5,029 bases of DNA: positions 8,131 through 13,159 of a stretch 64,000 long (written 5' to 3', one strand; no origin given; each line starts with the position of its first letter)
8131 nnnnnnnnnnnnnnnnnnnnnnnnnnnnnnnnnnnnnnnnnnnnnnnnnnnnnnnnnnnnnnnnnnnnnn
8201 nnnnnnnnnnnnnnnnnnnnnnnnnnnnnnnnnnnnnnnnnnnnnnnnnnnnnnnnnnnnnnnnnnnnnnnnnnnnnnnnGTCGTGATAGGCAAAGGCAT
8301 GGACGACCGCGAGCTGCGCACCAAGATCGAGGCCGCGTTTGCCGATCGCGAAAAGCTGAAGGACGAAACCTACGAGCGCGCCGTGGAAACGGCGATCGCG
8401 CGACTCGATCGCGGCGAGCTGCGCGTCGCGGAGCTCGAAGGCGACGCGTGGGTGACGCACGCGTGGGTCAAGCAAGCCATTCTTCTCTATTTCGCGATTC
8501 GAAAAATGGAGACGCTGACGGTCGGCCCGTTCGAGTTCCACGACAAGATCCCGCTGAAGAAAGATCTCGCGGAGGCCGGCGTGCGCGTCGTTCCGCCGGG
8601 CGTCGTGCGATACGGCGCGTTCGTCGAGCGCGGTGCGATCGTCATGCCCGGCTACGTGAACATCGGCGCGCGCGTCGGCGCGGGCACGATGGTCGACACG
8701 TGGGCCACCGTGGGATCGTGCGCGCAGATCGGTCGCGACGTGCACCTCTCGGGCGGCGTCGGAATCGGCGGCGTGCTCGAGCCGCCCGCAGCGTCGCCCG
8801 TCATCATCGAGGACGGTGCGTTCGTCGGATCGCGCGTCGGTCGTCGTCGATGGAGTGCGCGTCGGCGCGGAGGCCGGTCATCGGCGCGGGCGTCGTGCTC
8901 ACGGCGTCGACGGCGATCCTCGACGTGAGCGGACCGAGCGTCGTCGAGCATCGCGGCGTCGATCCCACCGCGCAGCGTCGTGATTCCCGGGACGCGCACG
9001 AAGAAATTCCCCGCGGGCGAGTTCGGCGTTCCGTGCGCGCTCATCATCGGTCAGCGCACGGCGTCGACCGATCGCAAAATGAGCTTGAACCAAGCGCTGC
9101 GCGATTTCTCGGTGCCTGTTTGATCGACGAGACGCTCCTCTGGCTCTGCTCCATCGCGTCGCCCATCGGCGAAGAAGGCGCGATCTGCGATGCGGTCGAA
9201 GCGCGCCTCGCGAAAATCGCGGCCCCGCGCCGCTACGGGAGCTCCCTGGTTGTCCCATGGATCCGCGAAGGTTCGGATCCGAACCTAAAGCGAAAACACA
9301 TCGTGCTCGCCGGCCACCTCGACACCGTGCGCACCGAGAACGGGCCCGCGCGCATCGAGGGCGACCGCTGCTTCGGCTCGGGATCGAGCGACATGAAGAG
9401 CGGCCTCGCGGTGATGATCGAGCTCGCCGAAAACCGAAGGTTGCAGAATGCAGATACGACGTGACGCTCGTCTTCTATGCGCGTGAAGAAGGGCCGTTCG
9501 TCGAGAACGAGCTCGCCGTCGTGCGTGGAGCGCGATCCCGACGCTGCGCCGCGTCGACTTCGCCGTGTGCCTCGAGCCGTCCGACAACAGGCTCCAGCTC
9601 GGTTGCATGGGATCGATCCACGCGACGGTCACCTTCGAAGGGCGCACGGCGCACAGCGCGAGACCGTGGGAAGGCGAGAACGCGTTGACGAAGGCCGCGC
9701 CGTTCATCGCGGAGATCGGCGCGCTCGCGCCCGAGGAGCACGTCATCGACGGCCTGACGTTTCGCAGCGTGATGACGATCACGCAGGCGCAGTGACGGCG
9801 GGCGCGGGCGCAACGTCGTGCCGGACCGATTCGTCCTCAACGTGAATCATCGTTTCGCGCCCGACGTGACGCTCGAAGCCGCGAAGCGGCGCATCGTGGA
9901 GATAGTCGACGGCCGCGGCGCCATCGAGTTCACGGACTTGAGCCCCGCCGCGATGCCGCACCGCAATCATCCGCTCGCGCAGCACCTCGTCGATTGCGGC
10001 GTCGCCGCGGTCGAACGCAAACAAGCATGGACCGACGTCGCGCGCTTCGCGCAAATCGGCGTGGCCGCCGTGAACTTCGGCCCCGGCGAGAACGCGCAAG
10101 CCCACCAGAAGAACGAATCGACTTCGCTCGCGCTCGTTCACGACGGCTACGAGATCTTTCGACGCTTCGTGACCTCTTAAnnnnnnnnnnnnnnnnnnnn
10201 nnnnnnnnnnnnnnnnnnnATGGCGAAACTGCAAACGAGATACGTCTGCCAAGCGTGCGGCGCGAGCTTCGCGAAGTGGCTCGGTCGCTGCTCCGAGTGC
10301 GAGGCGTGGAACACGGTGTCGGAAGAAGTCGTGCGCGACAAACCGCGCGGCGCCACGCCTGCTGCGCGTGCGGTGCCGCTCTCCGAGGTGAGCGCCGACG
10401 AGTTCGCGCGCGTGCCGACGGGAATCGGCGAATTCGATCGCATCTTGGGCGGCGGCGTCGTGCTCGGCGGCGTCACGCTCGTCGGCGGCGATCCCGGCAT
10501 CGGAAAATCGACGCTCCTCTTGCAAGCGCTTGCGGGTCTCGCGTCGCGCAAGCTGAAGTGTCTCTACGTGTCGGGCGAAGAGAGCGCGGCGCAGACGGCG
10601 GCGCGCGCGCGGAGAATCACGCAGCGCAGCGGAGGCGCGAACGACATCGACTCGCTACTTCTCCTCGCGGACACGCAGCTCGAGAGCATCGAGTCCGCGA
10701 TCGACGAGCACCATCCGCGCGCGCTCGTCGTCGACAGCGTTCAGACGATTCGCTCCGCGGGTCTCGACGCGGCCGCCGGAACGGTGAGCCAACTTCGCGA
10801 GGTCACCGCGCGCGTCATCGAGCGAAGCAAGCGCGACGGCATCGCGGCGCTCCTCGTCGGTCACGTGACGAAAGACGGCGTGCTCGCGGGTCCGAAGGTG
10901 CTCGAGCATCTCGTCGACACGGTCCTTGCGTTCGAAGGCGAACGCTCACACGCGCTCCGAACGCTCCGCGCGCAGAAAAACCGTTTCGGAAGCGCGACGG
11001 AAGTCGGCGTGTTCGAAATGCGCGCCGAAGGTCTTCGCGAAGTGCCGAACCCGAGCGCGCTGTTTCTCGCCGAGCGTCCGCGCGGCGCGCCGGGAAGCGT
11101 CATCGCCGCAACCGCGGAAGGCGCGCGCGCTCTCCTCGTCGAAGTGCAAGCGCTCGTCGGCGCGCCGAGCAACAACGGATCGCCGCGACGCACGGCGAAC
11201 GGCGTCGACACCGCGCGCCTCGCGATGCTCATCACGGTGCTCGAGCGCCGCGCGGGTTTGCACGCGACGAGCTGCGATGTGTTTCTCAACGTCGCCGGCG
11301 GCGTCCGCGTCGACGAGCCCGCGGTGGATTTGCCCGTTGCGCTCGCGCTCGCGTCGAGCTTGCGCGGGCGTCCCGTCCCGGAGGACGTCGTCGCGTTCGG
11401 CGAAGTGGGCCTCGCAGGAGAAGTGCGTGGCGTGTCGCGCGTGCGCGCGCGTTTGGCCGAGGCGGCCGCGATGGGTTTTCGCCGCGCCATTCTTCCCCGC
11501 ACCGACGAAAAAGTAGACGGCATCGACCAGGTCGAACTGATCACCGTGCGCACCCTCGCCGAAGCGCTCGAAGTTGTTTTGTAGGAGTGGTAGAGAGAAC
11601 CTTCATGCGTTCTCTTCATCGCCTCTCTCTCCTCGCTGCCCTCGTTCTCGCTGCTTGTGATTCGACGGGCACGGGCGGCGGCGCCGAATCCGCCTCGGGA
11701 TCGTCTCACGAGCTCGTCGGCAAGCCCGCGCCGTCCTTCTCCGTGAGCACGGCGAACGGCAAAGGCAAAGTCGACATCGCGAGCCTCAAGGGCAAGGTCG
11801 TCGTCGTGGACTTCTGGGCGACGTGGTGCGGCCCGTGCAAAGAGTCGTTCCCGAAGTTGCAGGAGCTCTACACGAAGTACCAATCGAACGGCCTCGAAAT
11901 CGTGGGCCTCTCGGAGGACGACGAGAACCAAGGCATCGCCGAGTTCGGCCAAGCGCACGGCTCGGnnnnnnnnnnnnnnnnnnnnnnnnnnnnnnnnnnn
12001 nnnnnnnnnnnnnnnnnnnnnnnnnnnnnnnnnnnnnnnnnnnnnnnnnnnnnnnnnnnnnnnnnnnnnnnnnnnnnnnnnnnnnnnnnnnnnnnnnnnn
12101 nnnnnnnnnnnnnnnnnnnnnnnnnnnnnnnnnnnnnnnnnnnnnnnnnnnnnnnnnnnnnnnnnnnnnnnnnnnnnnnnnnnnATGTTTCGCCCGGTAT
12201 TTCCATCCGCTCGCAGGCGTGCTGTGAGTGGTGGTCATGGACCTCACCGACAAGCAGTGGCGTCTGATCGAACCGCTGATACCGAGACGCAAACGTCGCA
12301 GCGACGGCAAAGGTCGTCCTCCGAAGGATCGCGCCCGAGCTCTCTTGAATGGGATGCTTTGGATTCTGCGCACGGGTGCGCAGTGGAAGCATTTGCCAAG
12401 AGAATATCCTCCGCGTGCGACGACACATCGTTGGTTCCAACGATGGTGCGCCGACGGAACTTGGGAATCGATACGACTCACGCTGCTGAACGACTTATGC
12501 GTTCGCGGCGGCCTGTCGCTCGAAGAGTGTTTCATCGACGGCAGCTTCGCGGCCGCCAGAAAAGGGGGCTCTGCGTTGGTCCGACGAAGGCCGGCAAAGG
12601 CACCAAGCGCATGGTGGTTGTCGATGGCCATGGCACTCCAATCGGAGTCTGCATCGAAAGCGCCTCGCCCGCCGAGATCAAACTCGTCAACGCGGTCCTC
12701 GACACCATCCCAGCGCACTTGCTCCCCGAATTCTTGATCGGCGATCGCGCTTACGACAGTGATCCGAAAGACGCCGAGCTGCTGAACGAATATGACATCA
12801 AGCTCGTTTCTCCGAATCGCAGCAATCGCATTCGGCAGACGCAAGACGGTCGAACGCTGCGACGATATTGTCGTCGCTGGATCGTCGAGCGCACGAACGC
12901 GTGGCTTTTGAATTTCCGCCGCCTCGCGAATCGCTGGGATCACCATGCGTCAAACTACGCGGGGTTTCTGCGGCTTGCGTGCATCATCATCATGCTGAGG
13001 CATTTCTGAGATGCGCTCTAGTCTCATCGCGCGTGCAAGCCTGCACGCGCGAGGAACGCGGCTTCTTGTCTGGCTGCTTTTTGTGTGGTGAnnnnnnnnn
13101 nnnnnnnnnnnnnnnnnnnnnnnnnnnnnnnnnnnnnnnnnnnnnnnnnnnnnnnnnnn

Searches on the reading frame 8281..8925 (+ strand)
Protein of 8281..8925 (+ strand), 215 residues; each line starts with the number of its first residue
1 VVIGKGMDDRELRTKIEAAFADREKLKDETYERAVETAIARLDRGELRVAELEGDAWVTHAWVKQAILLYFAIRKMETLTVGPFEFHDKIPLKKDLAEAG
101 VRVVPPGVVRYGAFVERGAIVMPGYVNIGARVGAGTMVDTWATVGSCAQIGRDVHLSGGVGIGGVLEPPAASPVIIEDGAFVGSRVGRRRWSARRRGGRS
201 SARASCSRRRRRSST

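Call 32: search_protein_families(library=pfam, proteins=[window:8281-8925:+], max_evalue=0.01)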
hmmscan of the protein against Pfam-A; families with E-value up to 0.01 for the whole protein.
window:8281-8925:+ (215 aa): 2 families
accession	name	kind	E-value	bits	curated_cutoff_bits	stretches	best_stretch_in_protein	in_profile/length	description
PF14805.11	THDPS_N_2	-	4.8e-21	75.1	25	1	11-73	1-67/67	Tetrahydrodipicolinate N-succinyltransferase N-terminal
PF00132.30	Hexapep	-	8.1e-05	22.6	27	1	129-164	1-36/36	Bacterial transferase hexapeptide (six repeats)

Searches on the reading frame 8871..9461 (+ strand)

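Call 32: search_protein_families(library=pfam, proteins=[window:8871-9461:+], max_evalue=0.01)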
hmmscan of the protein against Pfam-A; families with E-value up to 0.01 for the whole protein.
window:8871-9461:+ (197 aa): 2 families
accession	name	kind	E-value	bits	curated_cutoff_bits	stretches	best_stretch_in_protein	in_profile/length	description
PF01546.33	Peptidase_M20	-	8e-06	26.3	24.6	1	146-192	2-53/206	Peptidase family M20/M25/M40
PF04389.22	Peptidase_M28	-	0.0045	17.2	21.3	1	135-187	9-45/193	Peptidase family M28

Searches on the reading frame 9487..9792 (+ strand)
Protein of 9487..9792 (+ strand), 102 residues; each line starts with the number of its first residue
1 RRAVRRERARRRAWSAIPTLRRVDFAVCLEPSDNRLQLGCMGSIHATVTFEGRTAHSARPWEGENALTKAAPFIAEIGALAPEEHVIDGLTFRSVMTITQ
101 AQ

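Call 32: search_protein_families(library=pfam, proteins=[window:9487-9792:+], max_evalue=0.01)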
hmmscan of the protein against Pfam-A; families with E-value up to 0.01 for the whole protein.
window:9487-9792:+ (102 aa): 1 family
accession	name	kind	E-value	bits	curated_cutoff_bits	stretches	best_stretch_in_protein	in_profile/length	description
PF07687.19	M20_dimer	-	5.2e-08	33.2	21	1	41-80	4-43/107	Peptidase dimerisation domain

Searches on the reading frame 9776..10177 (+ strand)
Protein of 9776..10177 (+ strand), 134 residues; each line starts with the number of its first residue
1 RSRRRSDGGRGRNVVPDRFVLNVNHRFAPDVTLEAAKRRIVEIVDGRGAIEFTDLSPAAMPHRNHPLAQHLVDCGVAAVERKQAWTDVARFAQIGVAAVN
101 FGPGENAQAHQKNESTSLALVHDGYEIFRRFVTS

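Call 32: search_protein_families(library=pfam, proteins=[window:9776-10177:+], max_evalue=0.01)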
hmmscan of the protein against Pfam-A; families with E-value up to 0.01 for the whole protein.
window:9776-10177:+ (134 aa): 2 families
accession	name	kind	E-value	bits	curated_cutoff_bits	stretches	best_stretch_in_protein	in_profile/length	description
PF01546.33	Peptidase_M20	-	4.6e-07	30.4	24.6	1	50-133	114-205/206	Peptidase family M20/M25/M40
PF07687.19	M20_dimer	-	6.2e-05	23.3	21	1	7-45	62-100/107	Peptidase dimerisation domain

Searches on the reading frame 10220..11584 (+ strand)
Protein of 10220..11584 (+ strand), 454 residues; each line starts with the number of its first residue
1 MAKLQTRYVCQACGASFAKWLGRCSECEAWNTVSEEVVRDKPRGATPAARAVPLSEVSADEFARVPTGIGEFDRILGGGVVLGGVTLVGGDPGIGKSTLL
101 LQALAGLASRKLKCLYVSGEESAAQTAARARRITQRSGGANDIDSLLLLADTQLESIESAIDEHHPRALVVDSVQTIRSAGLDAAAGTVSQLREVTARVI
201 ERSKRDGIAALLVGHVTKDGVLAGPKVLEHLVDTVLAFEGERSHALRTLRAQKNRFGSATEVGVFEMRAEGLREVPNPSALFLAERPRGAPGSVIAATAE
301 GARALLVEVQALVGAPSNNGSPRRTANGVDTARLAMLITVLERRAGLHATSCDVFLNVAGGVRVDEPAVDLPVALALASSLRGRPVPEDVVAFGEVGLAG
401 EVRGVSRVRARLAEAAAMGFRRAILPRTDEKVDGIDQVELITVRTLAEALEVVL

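Call 33: find_encoding_contigs(protein=window:10220-11584:+, flank=10000, max_places=6)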
Protein window:10220-11584:+ (454 aa): no gene with exactly this product is on record in the collection.

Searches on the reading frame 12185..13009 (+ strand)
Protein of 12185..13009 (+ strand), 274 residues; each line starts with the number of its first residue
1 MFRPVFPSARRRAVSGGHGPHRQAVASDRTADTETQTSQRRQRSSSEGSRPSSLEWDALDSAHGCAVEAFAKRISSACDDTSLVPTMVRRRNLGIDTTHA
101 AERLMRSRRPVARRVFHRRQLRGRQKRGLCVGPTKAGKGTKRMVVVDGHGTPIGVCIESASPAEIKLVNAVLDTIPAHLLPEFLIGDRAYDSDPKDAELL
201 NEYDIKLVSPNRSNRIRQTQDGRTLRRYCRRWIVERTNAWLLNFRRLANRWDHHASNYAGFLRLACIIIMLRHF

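Call 52: search_protein_families(library=pfam, proteins=[window:12185-13009:+], max_evalue=0.001)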
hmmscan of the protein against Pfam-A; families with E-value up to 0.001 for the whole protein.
window:12185-13009:+ (274 aa): 2 families
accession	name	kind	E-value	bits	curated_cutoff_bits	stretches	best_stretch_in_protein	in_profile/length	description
PF01609.27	DDE_Tnp_1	-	5.4e-19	69.2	23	1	138-269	34-199/200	Transposase DDE domain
PF13586.12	DDE_Tnp_1_2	-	0.0003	21.6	29.2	1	186-272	3-86/86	Transposase DDE domain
